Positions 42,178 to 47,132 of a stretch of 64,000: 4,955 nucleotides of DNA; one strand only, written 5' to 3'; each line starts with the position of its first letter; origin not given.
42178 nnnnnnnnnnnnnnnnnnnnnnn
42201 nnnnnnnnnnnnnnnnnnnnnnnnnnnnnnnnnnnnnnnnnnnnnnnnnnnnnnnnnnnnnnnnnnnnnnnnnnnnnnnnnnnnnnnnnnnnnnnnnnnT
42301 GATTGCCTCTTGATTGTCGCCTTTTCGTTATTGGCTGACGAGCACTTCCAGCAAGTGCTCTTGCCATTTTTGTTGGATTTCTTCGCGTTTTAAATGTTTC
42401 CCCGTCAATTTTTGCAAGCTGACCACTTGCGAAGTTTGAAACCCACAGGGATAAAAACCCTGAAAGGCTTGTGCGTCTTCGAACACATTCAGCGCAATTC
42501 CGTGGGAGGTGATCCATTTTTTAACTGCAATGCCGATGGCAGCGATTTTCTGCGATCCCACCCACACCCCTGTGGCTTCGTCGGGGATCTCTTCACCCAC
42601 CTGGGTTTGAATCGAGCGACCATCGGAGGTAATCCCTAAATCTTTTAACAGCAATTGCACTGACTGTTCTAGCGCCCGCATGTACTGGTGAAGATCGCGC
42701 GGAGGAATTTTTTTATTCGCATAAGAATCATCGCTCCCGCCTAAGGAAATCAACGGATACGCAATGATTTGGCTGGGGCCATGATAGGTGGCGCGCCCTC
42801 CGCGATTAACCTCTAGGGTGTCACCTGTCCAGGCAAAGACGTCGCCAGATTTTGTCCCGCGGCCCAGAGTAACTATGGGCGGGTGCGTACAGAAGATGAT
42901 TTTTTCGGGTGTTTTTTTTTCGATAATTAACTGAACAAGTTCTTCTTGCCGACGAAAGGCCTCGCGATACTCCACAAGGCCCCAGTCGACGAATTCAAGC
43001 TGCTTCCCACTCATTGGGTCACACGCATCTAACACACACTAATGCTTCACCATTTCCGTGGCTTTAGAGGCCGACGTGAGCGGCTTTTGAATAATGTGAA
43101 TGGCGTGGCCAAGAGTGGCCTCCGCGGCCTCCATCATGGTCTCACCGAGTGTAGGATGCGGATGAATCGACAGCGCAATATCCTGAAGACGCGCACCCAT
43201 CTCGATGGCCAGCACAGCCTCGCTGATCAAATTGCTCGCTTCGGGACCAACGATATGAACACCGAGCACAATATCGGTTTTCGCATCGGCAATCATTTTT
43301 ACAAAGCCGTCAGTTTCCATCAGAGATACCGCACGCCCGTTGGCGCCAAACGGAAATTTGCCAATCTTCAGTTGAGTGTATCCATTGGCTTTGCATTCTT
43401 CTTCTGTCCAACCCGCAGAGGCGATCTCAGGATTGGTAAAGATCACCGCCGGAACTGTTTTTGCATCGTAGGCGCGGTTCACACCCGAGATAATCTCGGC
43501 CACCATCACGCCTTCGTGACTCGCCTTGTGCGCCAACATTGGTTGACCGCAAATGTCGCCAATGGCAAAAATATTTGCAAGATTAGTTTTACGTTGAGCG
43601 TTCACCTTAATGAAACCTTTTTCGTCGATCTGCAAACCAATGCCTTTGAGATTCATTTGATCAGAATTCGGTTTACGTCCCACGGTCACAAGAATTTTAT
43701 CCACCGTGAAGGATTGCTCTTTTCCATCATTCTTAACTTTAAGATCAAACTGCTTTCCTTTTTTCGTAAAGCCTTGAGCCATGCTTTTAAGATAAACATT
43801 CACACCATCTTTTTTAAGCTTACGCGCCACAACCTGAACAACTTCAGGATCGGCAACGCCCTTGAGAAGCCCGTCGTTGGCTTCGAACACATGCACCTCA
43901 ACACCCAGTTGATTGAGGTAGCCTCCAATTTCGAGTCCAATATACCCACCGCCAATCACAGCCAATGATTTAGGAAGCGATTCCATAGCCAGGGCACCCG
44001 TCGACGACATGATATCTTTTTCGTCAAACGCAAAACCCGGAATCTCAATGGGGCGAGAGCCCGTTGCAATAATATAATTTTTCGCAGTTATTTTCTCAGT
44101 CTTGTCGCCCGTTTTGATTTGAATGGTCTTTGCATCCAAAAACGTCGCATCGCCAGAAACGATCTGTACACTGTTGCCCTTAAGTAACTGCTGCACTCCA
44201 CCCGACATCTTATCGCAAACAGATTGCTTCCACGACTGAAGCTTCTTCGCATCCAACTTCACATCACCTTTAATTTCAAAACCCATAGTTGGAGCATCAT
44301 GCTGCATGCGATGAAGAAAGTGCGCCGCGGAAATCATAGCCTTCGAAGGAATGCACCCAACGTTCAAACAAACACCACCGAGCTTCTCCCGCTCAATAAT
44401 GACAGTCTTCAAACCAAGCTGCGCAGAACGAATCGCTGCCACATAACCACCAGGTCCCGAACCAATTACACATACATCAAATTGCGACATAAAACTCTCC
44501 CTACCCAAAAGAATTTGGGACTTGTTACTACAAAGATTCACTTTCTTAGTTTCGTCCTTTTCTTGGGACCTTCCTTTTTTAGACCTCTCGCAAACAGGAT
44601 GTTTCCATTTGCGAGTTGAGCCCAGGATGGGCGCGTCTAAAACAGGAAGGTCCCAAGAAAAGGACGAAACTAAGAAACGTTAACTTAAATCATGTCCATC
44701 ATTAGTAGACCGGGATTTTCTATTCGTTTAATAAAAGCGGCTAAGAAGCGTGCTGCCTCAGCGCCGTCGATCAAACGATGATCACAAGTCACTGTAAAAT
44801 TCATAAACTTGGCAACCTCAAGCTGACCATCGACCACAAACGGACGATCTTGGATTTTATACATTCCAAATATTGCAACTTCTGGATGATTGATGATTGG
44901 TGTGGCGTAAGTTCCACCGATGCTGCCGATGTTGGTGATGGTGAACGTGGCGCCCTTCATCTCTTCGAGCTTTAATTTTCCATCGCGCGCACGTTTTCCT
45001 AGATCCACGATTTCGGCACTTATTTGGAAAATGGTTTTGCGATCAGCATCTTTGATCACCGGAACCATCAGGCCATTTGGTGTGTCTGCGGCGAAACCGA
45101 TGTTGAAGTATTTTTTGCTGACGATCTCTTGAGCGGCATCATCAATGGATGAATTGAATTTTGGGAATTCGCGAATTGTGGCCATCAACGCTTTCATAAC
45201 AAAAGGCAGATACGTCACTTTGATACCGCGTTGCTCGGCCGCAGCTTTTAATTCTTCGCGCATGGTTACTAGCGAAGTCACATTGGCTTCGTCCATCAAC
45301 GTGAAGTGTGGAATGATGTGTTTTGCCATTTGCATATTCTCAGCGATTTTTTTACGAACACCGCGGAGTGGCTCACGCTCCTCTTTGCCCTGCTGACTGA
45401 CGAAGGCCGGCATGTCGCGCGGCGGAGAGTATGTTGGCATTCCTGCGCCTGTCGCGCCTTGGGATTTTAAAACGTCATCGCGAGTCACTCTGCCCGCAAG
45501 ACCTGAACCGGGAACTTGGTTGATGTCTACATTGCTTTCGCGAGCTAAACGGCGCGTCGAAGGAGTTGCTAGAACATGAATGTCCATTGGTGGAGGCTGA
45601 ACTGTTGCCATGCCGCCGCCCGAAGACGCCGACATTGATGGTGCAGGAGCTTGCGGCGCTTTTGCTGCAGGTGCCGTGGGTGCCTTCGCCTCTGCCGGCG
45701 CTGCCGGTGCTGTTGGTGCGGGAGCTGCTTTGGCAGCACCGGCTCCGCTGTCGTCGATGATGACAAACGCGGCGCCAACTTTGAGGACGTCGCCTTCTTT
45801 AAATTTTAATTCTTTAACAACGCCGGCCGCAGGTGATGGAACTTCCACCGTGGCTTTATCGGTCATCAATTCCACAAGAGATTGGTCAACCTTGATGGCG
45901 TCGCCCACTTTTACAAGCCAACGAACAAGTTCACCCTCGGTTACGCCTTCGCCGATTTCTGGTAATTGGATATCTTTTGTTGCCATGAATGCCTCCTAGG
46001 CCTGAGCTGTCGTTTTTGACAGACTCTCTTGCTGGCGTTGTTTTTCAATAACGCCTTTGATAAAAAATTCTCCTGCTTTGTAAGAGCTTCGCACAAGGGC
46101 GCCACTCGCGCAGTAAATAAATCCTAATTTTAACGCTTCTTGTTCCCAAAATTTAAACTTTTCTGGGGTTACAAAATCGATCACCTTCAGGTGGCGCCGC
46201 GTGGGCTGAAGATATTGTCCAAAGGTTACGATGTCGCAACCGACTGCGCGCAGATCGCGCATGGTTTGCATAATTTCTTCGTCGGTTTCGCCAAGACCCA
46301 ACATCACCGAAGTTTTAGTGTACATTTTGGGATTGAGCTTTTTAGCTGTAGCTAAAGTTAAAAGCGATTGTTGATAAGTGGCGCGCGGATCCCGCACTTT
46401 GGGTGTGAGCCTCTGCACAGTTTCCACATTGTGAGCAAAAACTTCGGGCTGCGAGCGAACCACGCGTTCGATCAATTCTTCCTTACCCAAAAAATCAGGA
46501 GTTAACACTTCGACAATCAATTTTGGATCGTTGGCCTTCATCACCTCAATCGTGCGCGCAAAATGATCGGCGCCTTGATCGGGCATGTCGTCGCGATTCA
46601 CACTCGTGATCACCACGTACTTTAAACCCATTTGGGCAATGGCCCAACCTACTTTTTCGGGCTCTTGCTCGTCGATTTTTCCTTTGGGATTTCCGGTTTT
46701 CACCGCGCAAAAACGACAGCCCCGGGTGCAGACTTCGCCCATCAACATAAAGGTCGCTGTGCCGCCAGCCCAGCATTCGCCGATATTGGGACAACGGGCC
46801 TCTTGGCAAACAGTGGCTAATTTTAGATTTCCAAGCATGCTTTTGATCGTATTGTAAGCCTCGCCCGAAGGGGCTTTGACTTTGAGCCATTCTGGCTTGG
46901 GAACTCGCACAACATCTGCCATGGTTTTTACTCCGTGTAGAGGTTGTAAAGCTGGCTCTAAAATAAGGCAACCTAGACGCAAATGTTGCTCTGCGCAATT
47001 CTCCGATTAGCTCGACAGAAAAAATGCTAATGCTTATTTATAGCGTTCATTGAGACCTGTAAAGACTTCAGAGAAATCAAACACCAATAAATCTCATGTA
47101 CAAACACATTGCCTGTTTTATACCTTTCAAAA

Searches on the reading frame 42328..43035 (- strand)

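Call 9: search_protein_families(library=pfam, proteins=[window:42328-43035:-], max_evalue=0.001)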
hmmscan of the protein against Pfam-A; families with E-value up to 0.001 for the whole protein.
window:42328-43035:- (235 aa): 1 family
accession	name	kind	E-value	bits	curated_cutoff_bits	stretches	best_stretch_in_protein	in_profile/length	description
PF21948.1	LplA-B_cat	-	6.7e-31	108.2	27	1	23-228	2-199/200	Lipoyl protein ligase A/B catalytic domain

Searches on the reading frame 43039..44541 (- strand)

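Call 9: search_protein_families(library=pfam, proteins=[window:43039-44541:-], max_evalue=0.001)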
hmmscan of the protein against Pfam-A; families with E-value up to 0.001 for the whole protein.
window:43039-44541:- (500 aa): 14 families
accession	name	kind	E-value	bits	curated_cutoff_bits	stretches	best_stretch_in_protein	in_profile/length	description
PF07992.20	Pyr_redox_2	-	3.9e-72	243.6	26.1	1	21-344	1-291/291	Pyridine nucleotide-disulphide oxidoreductase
PF02852.28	Pyr_redox_dim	-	7.2e-38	129.6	25.3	1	363-473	1-110/110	Pyridine nucleotide-disulphide oxidoreductase, dimerisation domain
PF00070.33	Pyr_redox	-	6.7e-19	68.6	22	1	193-264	2-72/82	Pyridine nucleotide-disulphide oxidoreductase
PF13738.12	Pyr_redox_3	-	3.8e-13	49.8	30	1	25-328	2-305/305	Pyridine nucleotide-disulphide oxidoreductase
PF01134.28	GIDA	-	1.7e-10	41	22.1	1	22-162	1-150/391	Glucose inhibited division protein A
PF12831.13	FAD_oxidored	-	8e-10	39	27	1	22-79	1-68/416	FAD dependent oxidoreductase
PF03486.20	HI0933_like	-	1.1e-07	32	50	0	22-53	2-33/244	HI0933-like protein Rossmann domain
PF13450.12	NAD_binding_8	-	1.4e-07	32.1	21.9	0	25-58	1-35/68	NAD(P)-binding Rossmann-like domain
PF01266.30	DAO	-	3.4e-06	27.2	27.9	0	193-224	2-33/353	FAD dependent oxidoreductase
PF01494.25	FAD_binding_3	-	1.7e-05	24.6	22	0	21-52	2-33/349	FAD binding domain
PF00890.30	FAD_binding_2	-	3.2e-05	23.7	20.4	1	22-54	1-33/414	FAD binding domain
PF01262.27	AlaDh_PNT_C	-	0.00019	21.4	23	0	190-237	28-78/214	Alanine dehydrogenase/PNT, C-terminal domain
PF13434.12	Lys_Orn_oxgnase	-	0.00022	20.9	21.3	0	139-209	133-207/339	L-lysine 6-monooxygenase/L-ornithine 5-monooxygenase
PF01946.23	Thi4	-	0.00078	19.2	26.2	0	20-56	17-55/235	Thi4 family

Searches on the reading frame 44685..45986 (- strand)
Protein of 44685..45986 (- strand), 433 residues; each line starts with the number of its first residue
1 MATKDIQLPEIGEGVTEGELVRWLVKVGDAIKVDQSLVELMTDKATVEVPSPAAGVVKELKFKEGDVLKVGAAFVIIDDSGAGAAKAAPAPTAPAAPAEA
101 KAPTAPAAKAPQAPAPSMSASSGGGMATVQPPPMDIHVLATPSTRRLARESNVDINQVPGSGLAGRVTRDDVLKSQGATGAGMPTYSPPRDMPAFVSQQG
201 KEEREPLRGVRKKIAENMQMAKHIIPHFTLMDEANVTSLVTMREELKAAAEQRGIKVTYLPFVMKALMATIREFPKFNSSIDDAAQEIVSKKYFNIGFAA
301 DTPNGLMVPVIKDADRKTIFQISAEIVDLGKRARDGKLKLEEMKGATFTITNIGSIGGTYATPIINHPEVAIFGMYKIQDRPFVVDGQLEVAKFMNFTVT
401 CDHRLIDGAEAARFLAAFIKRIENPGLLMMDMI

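Call 9: search_protein_families(library=pfam, proteins=[window:44685-45986:-], max_evalue=0.001)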
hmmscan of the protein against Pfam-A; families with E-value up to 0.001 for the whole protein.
window:44685-45986:- (433 aa): 3 families
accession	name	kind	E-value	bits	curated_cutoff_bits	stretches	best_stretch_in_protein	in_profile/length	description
PF00198.28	2-oxoacid_dh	-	4.7e-94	314.6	23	1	200-430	2-232/232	2-oxoacid dehydrogenases acyltransferase (catalytic domain)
PF00364.28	Biotin_lipoyl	-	1.4e-21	76.5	22.1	1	5-76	2-72/73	Biotin-requiring enzyme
PF02817.22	E3_binding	-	4e-14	53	23.7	1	138-173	1-36/36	e3 binding domain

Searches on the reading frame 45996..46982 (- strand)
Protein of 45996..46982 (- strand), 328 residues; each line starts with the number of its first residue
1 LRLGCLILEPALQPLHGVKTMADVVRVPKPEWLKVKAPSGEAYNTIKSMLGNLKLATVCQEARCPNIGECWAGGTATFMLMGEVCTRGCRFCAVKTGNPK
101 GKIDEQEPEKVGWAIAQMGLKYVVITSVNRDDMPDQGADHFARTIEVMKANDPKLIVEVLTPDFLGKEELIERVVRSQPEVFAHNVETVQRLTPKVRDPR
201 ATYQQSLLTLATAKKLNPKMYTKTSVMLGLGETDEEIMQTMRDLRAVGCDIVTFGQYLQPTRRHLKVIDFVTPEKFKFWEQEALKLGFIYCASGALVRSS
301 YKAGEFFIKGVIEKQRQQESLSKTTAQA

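Call 9: search_protein_families(library=pfam, proteins=[window:45996-46982:-], max_evalue=0.001)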
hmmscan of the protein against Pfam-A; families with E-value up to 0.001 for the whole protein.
window:45996-46982:- (328 aa): 2 families
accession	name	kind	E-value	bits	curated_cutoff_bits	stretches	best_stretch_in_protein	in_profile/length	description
PF04055.27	Radical_SAM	-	3.6e-22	79.7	29.5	1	81-244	3-166/166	Radical SAM superfamily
PF16881.10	LIAS_N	-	6.6e-12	46.2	27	1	26-64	58-96/96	N-terminal domain of lipoyl synthase of Radical_SAM family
